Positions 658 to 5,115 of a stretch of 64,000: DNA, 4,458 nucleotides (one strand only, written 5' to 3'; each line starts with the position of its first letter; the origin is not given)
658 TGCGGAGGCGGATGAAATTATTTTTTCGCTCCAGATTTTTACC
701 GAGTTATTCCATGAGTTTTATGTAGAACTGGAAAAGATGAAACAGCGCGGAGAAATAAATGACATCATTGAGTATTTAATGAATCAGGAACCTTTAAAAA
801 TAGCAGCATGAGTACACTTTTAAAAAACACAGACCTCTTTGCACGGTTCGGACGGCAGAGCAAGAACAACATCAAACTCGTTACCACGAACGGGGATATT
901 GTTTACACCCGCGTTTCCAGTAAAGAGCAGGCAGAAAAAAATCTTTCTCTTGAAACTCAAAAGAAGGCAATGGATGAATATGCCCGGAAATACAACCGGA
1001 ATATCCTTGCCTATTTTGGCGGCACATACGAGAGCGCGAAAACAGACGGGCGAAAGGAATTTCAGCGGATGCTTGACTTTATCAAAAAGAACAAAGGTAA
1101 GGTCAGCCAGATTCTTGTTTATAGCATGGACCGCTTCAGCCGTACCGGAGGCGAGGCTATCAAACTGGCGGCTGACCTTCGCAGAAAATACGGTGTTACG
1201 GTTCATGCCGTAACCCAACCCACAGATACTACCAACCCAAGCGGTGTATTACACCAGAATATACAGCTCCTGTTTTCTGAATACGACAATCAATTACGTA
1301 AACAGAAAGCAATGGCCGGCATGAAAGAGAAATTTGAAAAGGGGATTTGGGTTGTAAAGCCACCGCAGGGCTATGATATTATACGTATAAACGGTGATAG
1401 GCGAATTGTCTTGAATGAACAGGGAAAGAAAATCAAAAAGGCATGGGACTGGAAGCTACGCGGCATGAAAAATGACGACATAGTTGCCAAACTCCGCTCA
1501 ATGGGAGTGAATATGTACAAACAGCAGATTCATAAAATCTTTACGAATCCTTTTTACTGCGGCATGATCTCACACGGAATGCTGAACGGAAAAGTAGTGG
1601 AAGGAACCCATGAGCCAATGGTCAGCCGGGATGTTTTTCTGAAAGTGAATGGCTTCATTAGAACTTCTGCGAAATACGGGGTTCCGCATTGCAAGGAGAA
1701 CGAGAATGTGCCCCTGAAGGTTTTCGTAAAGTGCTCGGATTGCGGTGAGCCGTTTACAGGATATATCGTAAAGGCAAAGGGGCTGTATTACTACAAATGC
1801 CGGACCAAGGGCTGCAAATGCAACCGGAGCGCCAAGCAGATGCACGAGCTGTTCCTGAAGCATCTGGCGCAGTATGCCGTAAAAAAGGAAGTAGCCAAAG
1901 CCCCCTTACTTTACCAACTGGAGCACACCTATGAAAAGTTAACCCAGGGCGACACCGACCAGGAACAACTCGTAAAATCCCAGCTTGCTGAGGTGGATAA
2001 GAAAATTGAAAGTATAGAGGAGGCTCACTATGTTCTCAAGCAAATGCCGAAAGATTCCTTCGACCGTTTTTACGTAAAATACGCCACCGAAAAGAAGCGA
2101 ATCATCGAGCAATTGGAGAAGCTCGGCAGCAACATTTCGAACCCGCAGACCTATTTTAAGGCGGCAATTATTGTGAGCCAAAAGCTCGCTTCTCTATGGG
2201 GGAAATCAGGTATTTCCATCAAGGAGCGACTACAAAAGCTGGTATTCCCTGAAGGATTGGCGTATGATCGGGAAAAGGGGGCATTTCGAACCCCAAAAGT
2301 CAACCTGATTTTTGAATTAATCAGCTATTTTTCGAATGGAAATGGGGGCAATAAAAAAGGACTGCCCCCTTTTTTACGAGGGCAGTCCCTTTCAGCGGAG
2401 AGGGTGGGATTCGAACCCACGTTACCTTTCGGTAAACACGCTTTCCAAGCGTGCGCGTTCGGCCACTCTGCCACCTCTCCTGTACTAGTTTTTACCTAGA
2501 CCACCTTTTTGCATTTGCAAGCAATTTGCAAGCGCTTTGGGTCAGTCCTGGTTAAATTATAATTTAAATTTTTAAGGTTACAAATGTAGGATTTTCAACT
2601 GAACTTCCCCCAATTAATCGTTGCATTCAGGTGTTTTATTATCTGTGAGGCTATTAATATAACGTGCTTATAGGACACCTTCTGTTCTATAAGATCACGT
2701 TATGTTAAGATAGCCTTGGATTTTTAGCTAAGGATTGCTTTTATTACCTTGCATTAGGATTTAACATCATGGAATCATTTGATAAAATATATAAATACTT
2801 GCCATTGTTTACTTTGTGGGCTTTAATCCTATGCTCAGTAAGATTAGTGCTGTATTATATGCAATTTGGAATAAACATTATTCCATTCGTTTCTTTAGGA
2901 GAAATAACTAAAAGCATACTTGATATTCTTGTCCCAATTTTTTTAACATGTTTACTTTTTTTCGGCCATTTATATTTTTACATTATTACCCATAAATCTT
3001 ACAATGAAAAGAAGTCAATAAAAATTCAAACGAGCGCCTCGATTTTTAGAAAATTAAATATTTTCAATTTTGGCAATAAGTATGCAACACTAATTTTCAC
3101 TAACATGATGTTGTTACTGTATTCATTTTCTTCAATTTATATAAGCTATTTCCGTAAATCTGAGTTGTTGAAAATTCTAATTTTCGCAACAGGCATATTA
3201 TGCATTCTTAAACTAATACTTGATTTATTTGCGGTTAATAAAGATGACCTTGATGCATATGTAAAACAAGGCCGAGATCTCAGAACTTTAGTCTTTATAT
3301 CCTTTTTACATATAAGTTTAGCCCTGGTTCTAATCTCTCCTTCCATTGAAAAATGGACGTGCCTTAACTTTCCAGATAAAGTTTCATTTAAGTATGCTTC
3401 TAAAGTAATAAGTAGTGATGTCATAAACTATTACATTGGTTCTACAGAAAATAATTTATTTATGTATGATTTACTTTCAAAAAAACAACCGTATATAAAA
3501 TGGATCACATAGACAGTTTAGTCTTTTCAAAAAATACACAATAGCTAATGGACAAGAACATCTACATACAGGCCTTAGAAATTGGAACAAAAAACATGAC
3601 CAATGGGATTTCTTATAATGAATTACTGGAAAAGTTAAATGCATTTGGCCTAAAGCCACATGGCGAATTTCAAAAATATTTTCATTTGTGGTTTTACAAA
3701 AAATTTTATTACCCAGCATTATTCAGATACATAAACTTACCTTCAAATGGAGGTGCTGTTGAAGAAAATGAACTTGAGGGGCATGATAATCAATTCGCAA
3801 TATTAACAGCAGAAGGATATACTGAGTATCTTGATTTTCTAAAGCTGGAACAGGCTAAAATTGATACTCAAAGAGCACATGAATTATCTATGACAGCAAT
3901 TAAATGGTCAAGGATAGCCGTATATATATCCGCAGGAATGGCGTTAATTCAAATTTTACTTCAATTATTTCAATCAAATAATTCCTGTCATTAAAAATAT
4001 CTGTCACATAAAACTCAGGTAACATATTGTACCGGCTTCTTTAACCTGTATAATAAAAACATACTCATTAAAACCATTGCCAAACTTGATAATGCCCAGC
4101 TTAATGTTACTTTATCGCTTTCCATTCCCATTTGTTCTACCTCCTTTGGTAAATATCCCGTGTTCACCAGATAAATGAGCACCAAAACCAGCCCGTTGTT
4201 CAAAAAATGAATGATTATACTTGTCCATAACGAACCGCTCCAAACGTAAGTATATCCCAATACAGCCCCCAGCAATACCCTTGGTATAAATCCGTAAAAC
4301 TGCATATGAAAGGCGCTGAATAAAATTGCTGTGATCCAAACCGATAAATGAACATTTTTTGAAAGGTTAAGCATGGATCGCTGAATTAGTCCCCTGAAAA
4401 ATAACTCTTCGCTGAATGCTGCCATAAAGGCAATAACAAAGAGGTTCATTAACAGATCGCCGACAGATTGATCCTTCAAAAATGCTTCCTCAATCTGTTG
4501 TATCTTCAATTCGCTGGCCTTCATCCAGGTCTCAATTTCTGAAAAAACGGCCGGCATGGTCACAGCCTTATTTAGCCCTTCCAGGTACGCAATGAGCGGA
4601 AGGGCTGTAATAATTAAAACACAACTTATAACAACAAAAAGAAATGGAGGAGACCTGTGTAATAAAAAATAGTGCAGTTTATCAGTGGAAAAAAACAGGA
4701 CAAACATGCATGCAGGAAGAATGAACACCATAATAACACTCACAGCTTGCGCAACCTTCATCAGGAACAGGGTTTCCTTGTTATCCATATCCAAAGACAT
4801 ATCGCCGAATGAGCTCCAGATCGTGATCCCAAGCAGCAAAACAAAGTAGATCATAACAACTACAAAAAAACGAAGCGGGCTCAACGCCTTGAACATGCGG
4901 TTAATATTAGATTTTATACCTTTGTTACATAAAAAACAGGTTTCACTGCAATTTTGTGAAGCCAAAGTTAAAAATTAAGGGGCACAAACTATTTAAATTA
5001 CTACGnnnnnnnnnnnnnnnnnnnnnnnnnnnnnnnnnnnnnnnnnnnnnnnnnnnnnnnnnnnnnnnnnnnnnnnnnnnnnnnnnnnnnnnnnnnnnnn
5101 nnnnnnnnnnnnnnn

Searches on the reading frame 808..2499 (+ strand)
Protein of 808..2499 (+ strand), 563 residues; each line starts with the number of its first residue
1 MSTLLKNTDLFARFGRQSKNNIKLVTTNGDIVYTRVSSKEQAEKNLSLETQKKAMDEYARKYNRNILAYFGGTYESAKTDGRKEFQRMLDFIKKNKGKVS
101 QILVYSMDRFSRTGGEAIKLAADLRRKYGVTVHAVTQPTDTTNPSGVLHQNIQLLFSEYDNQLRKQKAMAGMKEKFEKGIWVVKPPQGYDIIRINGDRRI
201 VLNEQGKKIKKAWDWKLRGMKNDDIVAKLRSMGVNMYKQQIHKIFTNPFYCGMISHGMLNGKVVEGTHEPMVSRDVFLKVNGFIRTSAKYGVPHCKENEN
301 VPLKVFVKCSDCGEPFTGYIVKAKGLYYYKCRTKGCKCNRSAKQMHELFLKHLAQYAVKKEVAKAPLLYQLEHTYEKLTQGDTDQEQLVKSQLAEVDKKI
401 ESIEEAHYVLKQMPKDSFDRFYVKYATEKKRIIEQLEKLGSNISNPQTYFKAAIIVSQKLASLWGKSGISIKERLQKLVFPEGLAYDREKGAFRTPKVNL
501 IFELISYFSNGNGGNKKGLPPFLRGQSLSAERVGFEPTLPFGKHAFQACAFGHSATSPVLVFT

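Call 51: search_protein_families(library=pfam, proteins=[window:808-2499:+], max_evalue=0.001)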
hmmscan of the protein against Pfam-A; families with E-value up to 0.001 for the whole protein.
window:808-2499:+ (563 aa): 3 families
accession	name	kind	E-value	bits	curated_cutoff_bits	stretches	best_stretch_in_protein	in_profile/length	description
PF00239.26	Resolvase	-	1.2e-25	90.7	23.3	1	31-180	2-144/145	Resolvase, N terminal domain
PF07508.19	Recombinase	-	1.4e-09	38.6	21.1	1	204-282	2-97/102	Recombinase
PF13408.12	Zn_ribbon_recom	-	7.9e-06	26.6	25.3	1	302-353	1-57/58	Recombinase zinc beta ribbon domain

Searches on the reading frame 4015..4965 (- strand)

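Call 51: search_protein_families(library=pfam, proteins=[window:4015-4965:-], max_evalue=0.001)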
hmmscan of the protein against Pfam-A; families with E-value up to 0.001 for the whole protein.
window:4015-4965:- (316 aa): 1 family
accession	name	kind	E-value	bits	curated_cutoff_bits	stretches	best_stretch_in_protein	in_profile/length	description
PF02517.21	Rce1-like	-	6.8e-21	74.8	22.4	1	171-258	4-92/93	Type II CAAX prenyl endopeptidase Rce1-like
